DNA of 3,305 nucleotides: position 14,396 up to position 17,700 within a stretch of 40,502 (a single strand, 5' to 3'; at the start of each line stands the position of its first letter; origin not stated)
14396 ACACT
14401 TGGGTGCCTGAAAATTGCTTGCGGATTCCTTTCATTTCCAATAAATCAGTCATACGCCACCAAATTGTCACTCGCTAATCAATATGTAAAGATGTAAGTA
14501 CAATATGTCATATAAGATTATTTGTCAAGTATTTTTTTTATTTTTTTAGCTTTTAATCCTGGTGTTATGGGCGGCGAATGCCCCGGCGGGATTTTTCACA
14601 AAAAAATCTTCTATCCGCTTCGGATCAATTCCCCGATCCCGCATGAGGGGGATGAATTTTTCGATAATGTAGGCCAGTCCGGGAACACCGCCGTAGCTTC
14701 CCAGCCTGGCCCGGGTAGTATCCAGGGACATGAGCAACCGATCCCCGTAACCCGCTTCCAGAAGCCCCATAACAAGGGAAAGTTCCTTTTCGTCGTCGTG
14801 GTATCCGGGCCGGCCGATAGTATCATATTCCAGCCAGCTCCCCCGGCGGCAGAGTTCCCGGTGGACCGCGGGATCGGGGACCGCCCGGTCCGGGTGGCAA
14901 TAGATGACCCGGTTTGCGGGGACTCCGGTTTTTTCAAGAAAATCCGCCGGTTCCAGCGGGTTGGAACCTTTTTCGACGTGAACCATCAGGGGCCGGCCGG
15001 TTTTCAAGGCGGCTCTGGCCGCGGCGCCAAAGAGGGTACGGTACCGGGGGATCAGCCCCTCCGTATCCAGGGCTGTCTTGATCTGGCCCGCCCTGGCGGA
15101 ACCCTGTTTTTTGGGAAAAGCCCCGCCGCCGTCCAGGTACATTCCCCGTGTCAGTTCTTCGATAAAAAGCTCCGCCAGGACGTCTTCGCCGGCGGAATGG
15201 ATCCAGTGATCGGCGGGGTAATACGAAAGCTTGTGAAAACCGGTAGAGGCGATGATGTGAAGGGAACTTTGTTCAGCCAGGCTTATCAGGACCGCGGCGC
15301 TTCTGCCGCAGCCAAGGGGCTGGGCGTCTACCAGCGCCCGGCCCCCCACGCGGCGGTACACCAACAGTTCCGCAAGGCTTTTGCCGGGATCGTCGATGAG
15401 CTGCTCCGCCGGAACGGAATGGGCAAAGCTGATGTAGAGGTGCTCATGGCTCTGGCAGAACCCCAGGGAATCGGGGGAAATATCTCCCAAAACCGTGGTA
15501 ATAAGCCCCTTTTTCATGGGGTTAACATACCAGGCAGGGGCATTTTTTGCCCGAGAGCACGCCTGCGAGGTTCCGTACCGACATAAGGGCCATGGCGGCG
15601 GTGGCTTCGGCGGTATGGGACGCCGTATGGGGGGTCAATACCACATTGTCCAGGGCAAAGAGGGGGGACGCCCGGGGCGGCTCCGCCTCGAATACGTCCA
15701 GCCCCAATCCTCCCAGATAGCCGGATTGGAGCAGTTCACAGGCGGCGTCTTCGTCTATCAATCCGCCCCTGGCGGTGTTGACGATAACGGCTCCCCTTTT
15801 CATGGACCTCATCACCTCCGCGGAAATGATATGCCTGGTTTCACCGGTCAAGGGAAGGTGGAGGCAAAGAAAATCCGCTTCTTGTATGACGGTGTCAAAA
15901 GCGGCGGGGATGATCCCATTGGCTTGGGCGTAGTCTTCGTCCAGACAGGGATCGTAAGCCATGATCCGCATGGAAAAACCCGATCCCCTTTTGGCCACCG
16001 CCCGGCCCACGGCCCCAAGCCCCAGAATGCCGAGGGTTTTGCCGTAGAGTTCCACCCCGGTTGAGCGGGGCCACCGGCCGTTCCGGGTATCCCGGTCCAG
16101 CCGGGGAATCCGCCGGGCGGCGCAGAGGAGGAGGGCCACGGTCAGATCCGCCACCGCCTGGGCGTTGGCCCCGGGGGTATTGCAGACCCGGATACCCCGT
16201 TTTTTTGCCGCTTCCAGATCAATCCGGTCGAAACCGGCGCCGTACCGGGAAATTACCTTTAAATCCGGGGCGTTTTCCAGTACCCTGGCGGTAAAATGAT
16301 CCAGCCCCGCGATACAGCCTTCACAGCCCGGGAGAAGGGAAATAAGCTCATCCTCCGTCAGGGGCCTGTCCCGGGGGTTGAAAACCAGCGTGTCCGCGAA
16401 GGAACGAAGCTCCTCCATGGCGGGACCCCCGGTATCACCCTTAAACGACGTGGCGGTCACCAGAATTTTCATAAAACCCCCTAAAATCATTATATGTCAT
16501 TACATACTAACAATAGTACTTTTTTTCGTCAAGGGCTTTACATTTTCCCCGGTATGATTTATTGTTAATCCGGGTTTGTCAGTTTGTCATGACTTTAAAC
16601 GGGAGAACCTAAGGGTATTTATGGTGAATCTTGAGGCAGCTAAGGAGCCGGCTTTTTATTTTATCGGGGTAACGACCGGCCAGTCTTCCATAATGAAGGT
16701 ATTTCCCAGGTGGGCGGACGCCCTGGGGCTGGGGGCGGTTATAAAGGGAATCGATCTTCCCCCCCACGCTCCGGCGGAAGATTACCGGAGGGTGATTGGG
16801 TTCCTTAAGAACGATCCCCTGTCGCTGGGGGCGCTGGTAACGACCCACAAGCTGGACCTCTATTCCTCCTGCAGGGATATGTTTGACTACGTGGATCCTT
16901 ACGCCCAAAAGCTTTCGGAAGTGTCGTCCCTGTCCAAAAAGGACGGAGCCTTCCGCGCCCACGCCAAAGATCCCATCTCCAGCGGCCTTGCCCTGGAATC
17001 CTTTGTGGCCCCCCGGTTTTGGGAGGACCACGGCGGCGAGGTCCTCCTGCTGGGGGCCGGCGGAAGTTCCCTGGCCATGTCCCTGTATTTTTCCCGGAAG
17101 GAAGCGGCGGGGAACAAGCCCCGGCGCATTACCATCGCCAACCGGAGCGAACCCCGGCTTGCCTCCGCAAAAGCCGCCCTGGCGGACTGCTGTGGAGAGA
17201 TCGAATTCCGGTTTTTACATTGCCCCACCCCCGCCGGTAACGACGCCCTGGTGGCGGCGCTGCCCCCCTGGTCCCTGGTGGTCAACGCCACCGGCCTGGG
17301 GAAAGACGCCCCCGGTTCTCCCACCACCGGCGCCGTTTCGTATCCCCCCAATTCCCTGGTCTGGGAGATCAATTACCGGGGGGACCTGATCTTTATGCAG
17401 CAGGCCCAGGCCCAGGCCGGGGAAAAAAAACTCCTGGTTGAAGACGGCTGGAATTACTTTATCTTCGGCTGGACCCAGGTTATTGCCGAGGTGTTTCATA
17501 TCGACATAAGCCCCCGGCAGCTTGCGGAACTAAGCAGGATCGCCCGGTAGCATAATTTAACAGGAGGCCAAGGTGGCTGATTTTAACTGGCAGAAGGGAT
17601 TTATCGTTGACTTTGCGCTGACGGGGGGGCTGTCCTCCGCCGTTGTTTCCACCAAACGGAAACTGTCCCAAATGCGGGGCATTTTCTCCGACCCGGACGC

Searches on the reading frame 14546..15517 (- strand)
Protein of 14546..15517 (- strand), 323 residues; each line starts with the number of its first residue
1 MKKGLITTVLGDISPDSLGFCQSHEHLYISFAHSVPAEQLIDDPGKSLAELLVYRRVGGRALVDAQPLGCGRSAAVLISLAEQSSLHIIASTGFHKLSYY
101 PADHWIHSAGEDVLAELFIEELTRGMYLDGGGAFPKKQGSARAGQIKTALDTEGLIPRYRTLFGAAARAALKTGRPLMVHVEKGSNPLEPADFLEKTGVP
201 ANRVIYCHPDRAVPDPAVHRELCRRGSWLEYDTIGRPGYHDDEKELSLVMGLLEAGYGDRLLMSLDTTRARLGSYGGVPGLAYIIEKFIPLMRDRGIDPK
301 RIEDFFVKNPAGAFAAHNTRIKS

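Call 4: search_protein_families(library=pfam, proteins=[window:14546-15517:-])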
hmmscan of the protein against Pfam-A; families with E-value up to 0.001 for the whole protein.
window:14546-15517:- (323 aa): 1 family
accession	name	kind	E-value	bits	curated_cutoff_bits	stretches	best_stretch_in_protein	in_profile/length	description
PF02126.24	PTE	-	3.2e-41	142.1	22.4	1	13-312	1-295/298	Phosphotriesterase family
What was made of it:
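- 14546..15517 (-): PTE-family lactonase-like protein, immediately upstream of the cassette. Native composition. PF02126 (call 4).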

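Call 5: search_protein_families(library=ncbifam, proteins=[window:14546-15517:-])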
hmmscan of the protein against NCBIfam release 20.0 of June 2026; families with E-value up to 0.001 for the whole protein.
window:14546-15517:- (323 aa): 3 families
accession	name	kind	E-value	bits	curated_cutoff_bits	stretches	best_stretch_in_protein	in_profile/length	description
NF045706.1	PhFuoseLconase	equivalog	2.9e-33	115.4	630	1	5-320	4-330/332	phospho-furanose lactonase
NF007373.0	PRK09875.1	equivalog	3.4e-29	102.3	486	1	16-314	4-291/292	phosphotriesterase-related protein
NF041153.1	organophos_OPH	equivalog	2.2e-13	50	500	1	5-236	36-257/365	organophosphate hydrolase OPH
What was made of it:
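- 14546..15517 (-): The phospho-furanose lactonase model scores 115 bits against a 630 cutoff (call 5).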

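Call 43: search_solved_structures(query=window:14546-15517:-, max_evalue=1e-10)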
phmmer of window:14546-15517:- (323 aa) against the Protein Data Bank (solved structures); distinct sequences matched with E-value up to 1e-10: 128 (the best 60 are shown).
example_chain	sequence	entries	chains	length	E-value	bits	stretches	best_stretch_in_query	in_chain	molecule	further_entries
3pnz_A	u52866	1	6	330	3.2e-35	124.9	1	5-315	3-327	Phosphotriesterase family protein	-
3gtx_A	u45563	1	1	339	4.6e-28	101.4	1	7-314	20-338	Organophosphorus hydrolase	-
3gti_A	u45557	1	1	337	5e-28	101.3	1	7-314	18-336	Organophosphorus hydrolase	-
3gtf_A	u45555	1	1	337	5.1e-28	101.2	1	8-314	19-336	Organophosphorus hydrolase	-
3gth_A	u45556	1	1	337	5.2e-28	101.2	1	8-314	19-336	Organophosphorus hydrolase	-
3k2g_A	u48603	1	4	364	8.7e-28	100.5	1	41-316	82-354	Resiniferatoxin-binding, phosphotriesterase-related protein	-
3gu9_A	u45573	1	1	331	2.1e-27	99.2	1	7-314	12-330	Organophosphorus hydrolase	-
2zc1_A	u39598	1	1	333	2.9e-27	98.8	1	7-314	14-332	Phosphotriesterase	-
3fdk_A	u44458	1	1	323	2.9e-27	98.8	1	8-314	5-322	HYDROLASE DR0930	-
3f4c_A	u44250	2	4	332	2.9e-27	98.8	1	6-318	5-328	Organophosphorus hydrolase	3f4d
3htw_A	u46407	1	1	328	2.9e-27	98.7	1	8-314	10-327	Organophosphate hydrolase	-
3gu2_A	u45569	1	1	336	5.7e-27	97.8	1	7-314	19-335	Organophosphorus hydrolase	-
3gu1_A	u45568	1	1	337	8.9e-27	97.2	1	8-314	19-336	Organophosphorus hydrolase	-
4j5n_A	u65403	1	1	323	2.2e-26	95.9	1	8-314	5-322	Phosphotriesterase, putative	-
4j35_A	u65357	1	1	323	4.6e-26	94.8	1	8-314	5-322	Phosphotriesterase, putative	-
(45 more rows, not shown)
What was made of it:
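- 14546..15517 (-): Best PDB match 3pnz at 3e-35 (call 43).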

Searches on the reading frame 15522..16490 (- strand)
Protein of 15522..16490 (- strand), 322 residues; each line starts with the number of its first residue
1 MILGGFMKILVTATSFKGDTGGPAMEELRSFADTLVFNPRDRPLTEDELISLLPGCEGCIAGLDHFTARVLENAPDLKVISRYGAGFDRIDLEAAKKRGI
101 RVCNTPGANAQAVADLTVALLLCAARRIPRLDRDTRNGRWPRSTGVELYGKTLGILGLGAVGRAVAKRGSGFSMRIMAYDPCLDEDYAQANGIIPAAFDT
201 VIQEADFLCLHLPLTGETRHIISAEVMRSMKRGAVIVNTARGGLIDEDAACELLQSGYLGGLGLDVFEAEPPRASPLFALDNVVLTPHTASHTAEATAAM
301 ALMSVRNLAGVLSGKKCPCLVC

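Call 4: search_protein_families(library=pfam, proteins=[window:15522-16490:-])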
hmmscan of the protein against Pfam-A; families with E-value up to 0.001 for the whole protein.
window:15522-16490:- (322 aa): 4 families
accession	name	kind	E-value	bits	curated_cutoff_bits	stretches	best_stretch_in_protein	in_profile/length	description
PF02826.25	2-Hacid_dh_C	-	7.2e-58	195.3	25.1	1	118-290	1-178/178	D-isomer specific 2-hydroxyacid dehydrogenase, NAD binding domain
PF00389.36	2-Hacid_dh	-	1.6e-29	102.7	24.6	1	31-318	15-130/134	D-isomer specific 2-hydroxyacid dehydrogenase, catalytic domain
PF07991.19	KARI_N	-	1.6e-05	25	20.6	1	148-237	2-92/165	Acetohydroxy acid isomeroreductase, NADPH-binding domain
PF00670.27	AdoHcyase_NAD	-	6.4e-05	23.6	27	1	142-239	15-109/162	S-adenosyl-L-homocysteine hydrolase, NAD binding domain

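Call 5: search_protein_families(library=ncbifam, proteins=[window:15522-16490:-])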
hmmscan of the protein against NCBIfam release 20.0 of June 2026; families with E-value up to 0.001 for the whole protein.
window:15522-16490:- (322 aa): 25 families
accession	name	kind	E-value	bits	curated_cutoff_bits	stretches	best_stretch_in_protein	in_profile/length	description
TIGR01327.1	PGDH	equivalog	4e-83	280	454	1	44-316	29-305/525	phosphoglycerate dehydrogenase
NF009714.1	PRK13243.1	equivalog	9e-77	258.6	455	1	64-321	55-322/332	glyoxylate reductase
NF011938.0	PRK15409.1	equivalog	5.6e-58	196.5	492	1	44-315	34-312/324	glyoxylate/hydroxypyruvate reductase GhrB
NF005069.0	PRK06487.1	equivalog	6.8e-55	186.4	448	1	47-315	40-314/320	2-hydroxyacid dehydrogenase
NF008759.0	PRK11790.1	equivalog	2e-49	168.4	404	1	44-306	43-311/410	phosphoglycerate dehydrogenase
NF041369.1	Dhydh_Halo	equivalog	5.7e-43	147.3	400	1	78-308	57-291/305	D-2-hydroxyacid dehydrogenase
NF006263.0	PRK08410.1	equivalog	3.5e-41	141.6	389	1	67-313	54-308/311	D-2-hydroxyacid dehydrogenase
NF000492.1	vanH_gen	exception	8.1e-39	133.5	540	1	76-306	66-305/312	D-lactate dehydrogenase VanH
NF005750.0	PRK07574.1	equivalog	3.2e-38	131.8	329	1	66-300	104-345/386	NAD-dependent formate dehydrogenase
NF005387.0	PRK06932.1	equivalog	7e-38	130.3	492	1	66-299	55-297/314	2-hydroxyacid dehydrogenase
NF000371.1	vanH_Agroup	exception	1.3e-34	119.8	700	1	77-270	72-260/322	VanH-A/VanH-Pt family D-lactate dehydrogenase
NF001309.0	PRK00257.1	equivalog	3.3e-34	118.5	434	1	68-309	51-275/379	4-phosphoerythronate dehydrogenase PdxB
NF005027.0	PRK06436.1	equivalog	1.2e-33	116.6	261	1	78-315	51-283/303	2-hydroxyacid dehydrogenase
NF006374.0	PRK08605.1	subfamily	1.9e-31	109.4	356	1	76-272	69-268/332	D-lactate dehydrogenase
NF000004.1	vanH-D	exception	7.2e-31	107.5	550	1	76-304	72-309/323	D-lactate dehydrogenase VanH-D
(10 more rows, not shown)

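Call 93: search_solved_structures(query=window:15522-16490:-, max_evalue=1e-45)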
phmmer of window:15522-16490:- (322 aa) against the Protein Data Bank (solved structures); distinct sequences matched with E-value up to 1e-45: 26.
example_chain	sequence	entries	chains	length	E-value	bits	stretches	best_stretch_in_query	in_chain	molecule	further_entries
1wwk_A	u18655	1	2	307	1.7e-63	218.1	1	45-303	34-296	phosphoglycerate dehydrogenase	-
2dbq_A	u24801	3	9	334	1.6e-61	211.6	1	65-321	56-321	Glyoxylate reductase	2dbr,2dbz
5aov_A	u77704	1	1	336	2.5e-61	211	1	41-321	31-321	GLYOXYLATE REDUCTASE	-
6plf_A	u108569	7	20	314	1.2e-58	202.2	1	42-299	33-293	D-3-phosphoglycerate dehydrogenase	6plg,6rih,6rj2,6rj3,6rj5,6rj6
7cvp_A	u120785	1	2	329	1.4e-58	202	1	42-299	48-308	D-3-phosphoglycerate dehydrogenase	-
6cwa_A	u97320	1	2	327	1.4e-58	202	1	42-299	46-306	D-3-phosphoglycerate dehydrogenase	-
2g76_A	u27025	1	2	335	1.5e-58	201.9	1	42-299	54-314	D-3-phosphoglycerate dehydrogenase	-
5n6c_A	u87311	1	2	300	1.6e-58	201.8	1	42-298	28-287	D-3-phosphoglycerate dehydrogenase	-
7ewh_A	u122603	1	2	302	1.6e-58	201.7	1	42-298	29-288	D-3-phosphoglycerate dehydrogenase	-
7dkm_A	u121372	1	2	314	1.8e-58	201.6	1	42-298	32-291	D-3-phosphoglycerate dehydrogenase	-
6bii_A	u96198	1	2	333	3.8e-58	200.5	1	54-321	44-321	Glyoxylate reductase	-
3ddn_A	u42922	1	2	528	9.2e-58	199.3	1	46-301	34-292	D-3-phosphoglycerate dehydrogenase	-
1ygy_A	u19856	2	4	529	9.2e-58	199.3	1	46-301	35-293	D-3-phosphoglycerate dehydrogenase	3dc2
2cuk_A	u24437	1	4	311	2.2e-57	198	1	22-318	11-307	glycerate dehydrogenase/glyoxylate reductase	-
9whb_A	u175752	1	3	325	9.4e-54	186.1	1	73-315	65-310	3-phosphoglycerate dehydrogenase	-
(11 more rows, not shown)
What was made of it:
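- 15522..16490 (-): D-2-hydroxyacid dehydrogenase, similar to PGDH and to glyoxylate and 2-ketogluconate reductases. Native composition. Calls 4, 5 and 93.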

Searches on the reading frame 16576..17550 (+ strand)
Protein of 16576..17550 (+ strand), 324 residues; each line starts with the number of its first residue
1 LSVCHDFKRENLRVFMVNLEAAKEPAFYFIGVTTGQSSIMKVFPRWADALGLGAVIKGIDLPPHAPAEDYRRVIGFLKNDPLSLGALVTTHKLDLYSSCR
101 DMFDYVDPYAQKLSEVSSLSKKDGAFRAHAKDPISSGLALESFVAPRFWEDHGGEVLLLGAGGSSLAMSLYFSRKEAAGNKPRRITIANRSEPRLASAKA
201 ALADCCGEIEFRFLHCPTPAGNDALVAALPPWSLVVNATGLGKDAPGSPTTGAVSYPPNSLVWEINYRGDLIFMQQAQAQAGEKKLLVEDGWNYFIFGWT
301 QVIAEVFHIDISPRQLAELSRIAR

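Call 4: search_protein_families(library=pfam, proteins=[window:16576-17550:+])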
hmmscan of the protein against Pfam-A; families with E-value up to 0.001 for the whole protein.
window:16576-17550:+ (324 aa): 0 families

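Call 5: search_protein_families(library=ncbifam, proteins=[window:16576-17550:+])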
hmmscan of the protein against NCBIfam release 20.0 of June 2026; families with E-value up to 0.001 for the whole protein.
window:16576-17550:+ (324 aa): 6 families
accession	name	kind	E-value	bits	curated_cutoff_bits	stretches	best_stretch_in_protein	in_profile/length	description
NF001315.0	PRK00258.2-4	equivalog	3.7e-06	26.3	413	1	103-280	78-243/284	shikimate dehydrogenase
NF001310.0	PRK00258.1-2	equivalog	3.2e-05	23.2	221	1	146-282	114-237/279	shikimate dehydrogenase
NF001312.0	PRK00258.1-4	equivalog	3.8e-05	23.1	295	1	40-268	25-228/285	shikimate dehydrogenase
TIGR00507.1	aroE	equivalog_domain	4.8e-05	22.6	200.2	1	101-267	69-215/270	shikimate dehydrogenase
NF001316.0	PRK00258.2-5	equivalog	6.4e-05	22.4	247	1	101-209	68-163/263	shikimate dehydrogenase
NF001319.0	PRK00258.3-3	equivalog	0.00044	19.4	252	1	102-194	76-158/279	shikimate dehydrogenase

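Call 70: search_protein_families(library=pfam, proteins=[window:16576-17550:+], max_evalue=0.001)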
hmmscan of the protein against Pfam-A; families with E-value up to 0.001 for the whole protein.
window:16576-17550:+ (324 aa): 0 families

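Call 86: find_homologous_proteins(query=window:16576-17550:+, max_evalue=1e-10)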
Query window:16576-17550:+ (324 aa): 7978 proteins with E <= 1e-10 among 8000 candidates; the best 120 are listed.
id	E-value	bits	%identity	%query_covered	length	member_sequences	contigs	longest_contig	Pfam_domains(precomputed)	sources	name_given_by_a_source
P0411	6.4e-198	674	96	95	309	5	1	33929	-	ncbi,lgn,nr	ncbi:MAG: shikimate dehydrogenase [Treponema sp.]|nr:shikimate dehydrogenase [Treponema sp.]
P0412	2.5e-170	584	83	95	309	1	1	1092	-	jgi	jgi:shikimate 5-dehydrogenase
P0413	3.1e-166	570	83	95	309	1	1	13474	-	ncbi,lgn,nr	ncbi:hypothetical protein FACS189468_3460 [Spirochaetia bacterium]|nr:hypothetical protein FACS18946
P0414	1.0e-165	569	81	95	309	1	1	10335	-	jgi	jgi:shikimate 5-dehydrogenase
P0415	1.0e-164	565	82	95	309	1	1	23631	-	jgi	jgi:shikimate 5-dehydrogenase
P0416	8.6e-164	562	80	95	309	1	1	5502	-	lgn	-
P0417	6.7e-162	556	81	95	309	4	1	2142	-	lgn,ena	-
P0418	2.6e-160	551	80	95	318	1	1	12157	-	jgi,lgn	jgi:shikimate 5-dehydrogenase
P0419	4.2e-159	547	79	95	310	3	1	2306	-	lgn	-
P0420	5.8e-158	543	79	95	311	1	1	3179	-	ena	-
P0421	7.9e-158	543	78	95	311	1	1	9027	-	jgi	-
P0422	1.4e-157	542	77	95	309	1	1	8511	-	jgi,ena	-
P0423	1.4e-157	542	78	95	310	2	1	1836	-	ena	-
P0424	2.4e-157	541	79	95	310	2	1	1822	-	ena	-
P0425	4.4e-157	540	78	95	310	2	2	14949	-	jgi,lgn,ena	-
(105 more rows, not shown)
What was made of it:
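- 16576..17550 (+): Shikimate-dehydrogenase-fold NAD(P) oxidoreductase. It is the best-conserved accessory gene and is transcribed divergently. More than 7,900 homologs (call 86).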

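Call 91: search_solved_structures(query=window:16576-17550:+, max_evalue=0.01)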
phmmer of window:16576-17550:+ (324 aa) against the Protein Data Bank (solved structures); distinct sequences matched with E-value up to 0.01: 0.
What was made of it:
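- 16576..17550 (+): No Pfam or PDB sequence hit (calls 4, 91).
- Tried and rejected: The SDH-like protein has no Pfam or PDB sequence match (calls 4, 70, 91).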

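Call 102: predict_structure(alignment_id=A4)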
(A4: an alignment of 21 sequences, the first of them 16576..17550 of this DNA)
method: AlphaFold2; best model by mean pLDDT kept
length: 324 residues; sequences in the alignment: 21
mean_pLDDT: 87.2   pTM: 0.82
mean pLDDT of the five models: 87.2, 84.0, 82.6, 82.4, 79.9
residues with pLDDT >= 90: 194; 70-90: 104; 50-70: 10; < 50: 16
segments of 3 or more residues with pLDDT < 50: 1-16
pLDDT, mean of each block of 10 residues (from residue 1): 35 54 94 80 95 94 91 97 93 93 94 91 95 87 91 93 81 80 91 84 82 88 95 91 70 96 84 93 96 90 94 95 93
secondary structure, 60 per line:
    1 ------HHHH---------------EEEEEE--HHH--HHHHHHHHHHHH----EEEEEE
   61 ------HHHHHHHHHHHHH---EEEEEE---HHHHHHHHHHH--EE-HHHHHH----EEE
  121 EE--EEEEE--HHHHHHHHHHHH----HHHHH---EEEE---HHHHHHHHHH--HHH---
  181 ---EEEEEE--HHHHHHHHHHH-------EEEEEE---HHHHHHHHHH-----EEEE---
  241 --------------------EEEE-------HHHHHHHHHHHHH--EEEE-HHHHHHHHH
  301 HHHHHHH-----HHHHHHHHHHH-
elements in order: H7-10 E26-31 H39-50 E55-60 H67-79 E83-88 H92-102 H108-113 E118-122 E125-129 H132-143 H148-152 E156-159 H163-172 E184-189 H192-202 E210-215 H219-228 E234-237 E261-264 H272-284 E287-290 H292-307 H313-323

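Call 104: fold_search(model_id=the predicted structure, library=pdb)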
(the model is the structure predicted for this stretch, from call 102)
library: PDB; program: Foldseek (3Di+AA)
matches with E <= 10: 1620; with E <= 0.001: 136
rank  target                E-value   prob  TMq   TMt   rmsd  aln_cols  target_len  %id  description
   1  3toz_C                1.4e-17  1.00  0.68  0.76   5.1       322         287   16  2.2 Angstrom Crystal Structure of Shikimate 5-dehydrogenase from Listeria monocytogenes in Complex with NAD. (released 2011-09-21)
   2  3toz_A                1.5e-17  1.00  0.69  0.76   3.9       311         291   16  2.2 Angstrom Crystal Structure of Shikimate 5-dehydrogenase from Listeria monocytogenes in Complex with NAD. (released 2011-09-21)
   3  3toz_D                1.6e-17  1.00  0.68  0.75   4.0       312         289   16  2.2 Angstrom Crystal Structure of Shikimate 5-dehydrogenase from Listeria monocytogenes in Complex with NAD. (released 2011-09-21)
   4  3toz_B                2.6e-17  1.00  0.68  0.75   3.7       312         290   16  2.2 Angstrom Crystal Structure of Shikimate 5-dehydrogenase from Listeria monocytogenes in Complex with NAD. (released 2011-09-21)
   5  3tnl_A                1.0e-16  1.00  0.70  0.77   3.5       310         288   15  1.45 Angstrom Crystal Structure of Shikimate 5-dehydrogenase from Listeria monocytogenes in Complex with Shikimate and (released 2011-09-28)
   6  2egg_A                1.1e-16  1.00  0.68  0.78   3.4       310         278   17  Crystal Structure of Shikimate 5-Dehydrogenase (AroE) from Geobacillus kaustophilus (released 2008-03-18)
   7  1vi2_B                1.1e-16  1.00  0.68  0.77   3.9       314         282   16  Crystal structure of shikimate-5-dehydrogenase with NAD (released 2003-12-30)
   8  3pgj_D                1.4e-16  1.00  0.62  0.72   4.8       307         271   17  2.49 Angstrom resolution crystal structure of shikimate 5-dehydrogenase (aroE) from Vibrio cholerae O1 biovar eltor st (released 2010-11-24)
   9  1vi2_A                1.7e-16  1.00  0.69  0.77   3.9       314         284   18  Crystal structure of shikimate-5-dehydrogenase with NAD (released 2003-12-30)
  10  7cok_B                1.8e-16  1.00  0.65  0.74   4.9       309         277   17  Crystal structure of ligand-free form of 5-ketofructose reductase of Gluconobacter sp. strain CHM43 (released 2021-08-04)
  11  4omu_B                1.9e-16  1.00  0.62  0.70   4.7       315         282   18  Crystal structure of shikimate dehydrogenase (AroE) from Pseudomonas putida (released 2014-06-04)
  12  3o8q_A                2.8e-16  1.00  0.63  0.73   4.3       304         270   16  1.45 Angstrom Resolution Crystal Structure of Shikimate 5-Dehydrogenase (aroE) from Vibrio cholerae (released 2010-08-18)
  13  2cy0_A                3.1e-16  1.00  0.66  0.79   3.8       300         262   20  Crystal Structure of Shikimate 5-Dehydrogenase (AroE) from Thermus Thermophilus HB8 in complex with NADP (released 2005-07-12)
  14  2hk8_A                3.3e-16  1.00  0.67  0.80   4.2       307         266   18  Crystal structure of shikimate dehydrogenase from aquifex aeolicus at 2.35 angstrom resolution (released 2007-06-19)
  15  3pgj_A                3.5e-16  1.00  0.64  0.75   4.3       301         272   17  2.49 Angstrom resolution crystal structure of shikimate 5-dehydrogenase (aroE) from Vibrio cholerae O1 biovar eltor st (released 2010-11-24)
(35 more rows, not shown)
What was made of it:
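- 16576..17550 (+): AF2 pLDDT 87.2, and Foldseek TM 0.68-0.71 to AroE, YdiB and 5-ketofructose reductase (calls 102, 104).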
